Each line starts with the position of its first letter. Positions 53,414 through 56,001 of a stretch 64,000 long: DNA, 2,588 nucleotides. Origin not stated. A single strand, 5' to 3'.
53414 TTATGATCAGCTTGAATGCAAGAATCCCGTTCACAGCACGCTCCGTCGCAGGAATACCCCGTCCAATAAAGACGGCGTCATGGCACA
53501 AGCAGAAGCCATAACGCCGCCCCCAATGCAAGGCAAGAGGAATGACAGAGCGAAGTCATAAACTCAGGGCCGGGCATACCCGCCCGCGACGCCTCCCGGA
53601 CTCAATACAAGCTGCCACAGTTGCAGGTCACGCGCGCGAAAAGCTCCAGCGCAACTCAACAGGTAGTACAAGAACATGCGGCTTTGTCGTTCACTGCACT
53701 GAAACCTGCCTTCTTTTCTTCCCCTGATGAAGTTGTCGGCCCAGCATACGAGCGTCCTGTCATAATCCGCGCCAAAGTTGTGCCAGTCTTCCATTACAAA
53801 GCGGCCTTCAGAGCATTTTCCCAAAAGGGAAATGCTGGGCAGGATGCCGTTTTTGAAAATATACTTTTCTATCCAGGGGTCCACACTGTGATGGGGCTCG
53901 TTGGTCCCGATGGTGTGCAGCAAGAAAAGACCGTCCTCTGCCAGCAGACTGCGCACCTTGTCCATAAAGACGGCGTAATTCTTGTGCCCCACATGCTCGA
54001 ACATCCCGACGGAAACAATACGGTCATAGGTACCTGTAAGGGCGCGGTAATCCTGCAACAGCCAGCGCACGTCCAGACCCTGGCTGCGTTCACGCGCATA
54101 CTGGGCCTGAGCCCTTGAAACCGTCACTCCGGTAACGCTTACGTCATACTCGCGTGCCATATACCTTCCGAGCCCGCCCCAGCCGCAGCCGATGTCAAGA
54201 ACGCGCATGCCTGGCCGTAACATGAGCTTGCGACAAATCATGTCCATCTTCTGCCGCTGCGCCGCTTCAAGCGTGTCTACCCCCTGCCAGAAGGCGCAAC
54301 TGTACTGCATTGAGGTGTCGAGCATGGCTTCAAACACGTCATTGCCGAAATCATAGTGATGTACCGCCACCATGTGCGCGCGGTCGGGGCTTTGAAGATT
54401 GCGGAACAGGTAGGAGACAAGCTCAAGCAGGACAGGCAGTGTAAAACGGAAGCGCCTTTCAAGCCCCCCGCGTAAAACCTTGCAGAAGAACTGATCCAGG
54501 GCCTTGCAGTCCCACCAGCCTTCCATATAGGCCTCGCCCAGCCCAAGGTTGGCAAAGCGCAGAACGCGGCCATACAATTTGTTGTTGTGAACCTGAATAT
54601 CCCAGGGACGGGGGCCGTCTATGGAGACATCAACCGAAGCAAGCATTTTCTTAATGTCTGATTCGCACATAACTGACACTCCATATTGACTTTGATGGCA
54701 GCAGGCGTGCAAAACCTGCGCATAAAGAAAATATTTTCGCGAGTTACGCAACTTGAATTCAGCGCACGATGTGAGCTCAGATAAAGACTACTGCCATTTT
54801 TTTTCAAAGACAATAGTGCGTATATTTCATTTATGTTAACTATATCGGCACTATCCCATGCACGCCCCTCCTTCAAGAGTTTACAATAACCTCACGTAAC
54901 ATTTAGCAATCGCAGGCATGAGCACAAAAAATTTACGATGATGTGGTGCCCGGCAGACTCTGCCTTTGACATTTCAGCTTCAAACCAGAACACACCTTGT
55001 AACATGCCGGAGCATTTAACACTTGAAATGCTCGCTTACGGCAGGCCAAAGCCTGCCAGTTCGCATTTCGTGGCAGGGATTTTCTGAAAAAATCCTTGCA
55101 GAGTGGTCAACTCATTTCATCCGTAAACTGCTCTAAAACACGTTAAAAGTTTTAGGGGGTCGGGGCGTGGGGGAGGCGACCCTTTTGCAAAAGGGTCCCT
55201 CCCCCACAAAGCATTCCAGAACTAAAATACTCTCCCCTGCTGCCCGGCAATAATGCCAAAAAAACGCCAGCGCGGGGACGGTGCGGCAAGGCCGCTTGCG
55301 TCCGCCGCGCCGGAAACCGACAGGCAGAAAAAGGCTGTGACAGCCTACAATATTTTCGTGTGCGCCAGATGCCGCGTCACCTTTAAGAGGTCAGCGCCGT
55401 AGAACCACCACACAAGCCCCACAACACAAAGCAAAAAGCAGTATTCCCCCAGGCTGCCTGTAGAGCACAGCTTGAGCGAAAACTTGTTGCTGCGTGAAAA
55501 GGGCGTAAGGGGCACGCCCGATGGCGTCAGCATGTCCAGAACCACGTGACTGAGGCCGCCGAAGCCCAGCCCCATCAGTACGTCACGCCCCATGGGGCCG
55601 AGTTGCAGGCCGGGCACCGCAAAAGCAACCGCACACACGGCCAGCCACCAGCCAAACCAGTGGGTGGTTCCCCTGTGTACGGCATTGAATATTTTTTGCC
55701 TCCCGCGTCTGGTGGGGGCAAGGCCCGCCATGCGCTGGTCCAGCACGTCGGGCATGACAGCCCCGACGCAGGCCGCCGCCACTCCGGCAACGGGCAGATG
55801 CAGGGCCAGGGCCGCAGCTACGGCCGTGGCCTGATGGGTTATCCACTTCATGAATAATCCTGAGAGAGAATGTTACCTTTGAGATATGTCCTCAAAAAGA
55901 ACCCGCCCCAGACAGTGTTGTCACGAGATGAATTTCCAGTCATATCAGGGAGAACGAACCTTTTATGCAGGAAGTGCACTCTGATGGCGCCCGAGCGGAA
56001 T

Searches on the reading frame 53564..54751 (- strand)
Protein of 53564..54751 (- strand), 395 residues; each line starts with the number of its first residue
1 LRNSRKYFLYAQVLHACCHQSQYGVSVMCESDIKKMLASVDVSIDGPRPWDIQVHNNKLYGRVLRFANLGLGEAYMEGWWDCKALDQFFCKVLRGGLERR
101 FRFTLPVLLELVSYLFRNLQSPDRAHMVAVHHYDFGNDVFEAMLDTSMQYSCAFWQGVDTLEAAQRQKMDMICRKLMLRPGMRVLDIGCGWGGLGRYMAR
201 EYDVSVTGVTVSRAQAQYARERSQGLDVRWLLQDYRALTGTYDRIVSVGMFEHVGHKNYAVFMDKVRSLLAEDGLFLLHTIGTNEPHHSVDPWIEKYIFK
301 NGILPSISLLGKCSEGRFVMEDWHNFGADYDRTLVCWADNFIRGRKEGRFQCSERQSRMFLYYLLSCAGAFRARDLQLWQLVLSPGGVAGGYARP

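Call 3: search_protein_families(library=pfam, proteins=[window:53564-54751:-], max_evalue=0.01)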
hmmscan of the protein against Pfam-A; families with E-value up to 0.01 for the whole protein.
window:53564-54751:- (395 aa): 12 families
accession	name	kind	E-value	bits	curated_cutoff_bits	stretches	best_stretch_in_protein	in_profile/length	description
PF02353.26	CMAS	-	2.2e-83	280.2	27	1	125-381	6-273/273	Mycolic acid cyclopropane synthetase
PF13649.12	Methyltransf_25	-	8.5e-16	58.9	27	1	184-274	1-97/97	Methyltransferase domain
PF13489.12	Methyltransf_23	-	1.1e-12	48.5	27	1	178-284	20-122/164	Methyltransferase domain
PF08241.18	Methyltransf_11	-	1.3e-10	42.2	21.2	1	185-277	1-94/95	Methyltransferase domain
PF08242.18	Methyltransf_12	-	2.1e-10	41.7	30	1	185-276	1-98/98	Methyltransferase domain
PF13847.12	Methyltransf_31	-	5.5e-08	33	27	1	179-282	2-113/145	Methyltransferase domain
PF05175.20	MTS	-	0.00034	20.7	23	1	177-255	28-112/170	Methyltransferase small domain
PF07021.18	MetW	-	0.00053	20.1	21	1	175-215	8-48/193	Methionine biosynthesis protein MetW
PF01728.25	FtsJ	-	0.0013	19.1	24.1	1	169-220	9-62/181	FtsJ-like methyltransferase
PF05401.17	NodS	-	0.0037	17.6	24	1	158-277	21-143/201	Nodulation protein S (NodS)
PF01135.25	PCMT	-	0.0058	16.9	20.3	1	166-214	59-107/210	Protein-L-isoaspartate(D-aspartate) O-methyltransferase (PCMT)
PF13679.12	Methyltransf_32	-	0.0073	16.7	27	0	180-228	25-78/143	Methyltransferase domain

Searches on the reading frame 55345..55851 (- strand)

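Call 3: search_protein_families(library=pfam, proteins=[window:55345-55851:-], max_evalue=0.01)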
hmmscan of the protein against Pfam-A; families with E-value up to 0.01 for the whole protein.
window:55345-55851:- (168 aa): 1 family
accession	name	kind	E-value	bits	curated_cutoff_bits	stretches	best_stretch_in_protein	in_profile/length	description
PF04307.19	YdjM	-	8.3e-17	61.7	29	1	1-133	1-135/176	YdjM inner membrane protein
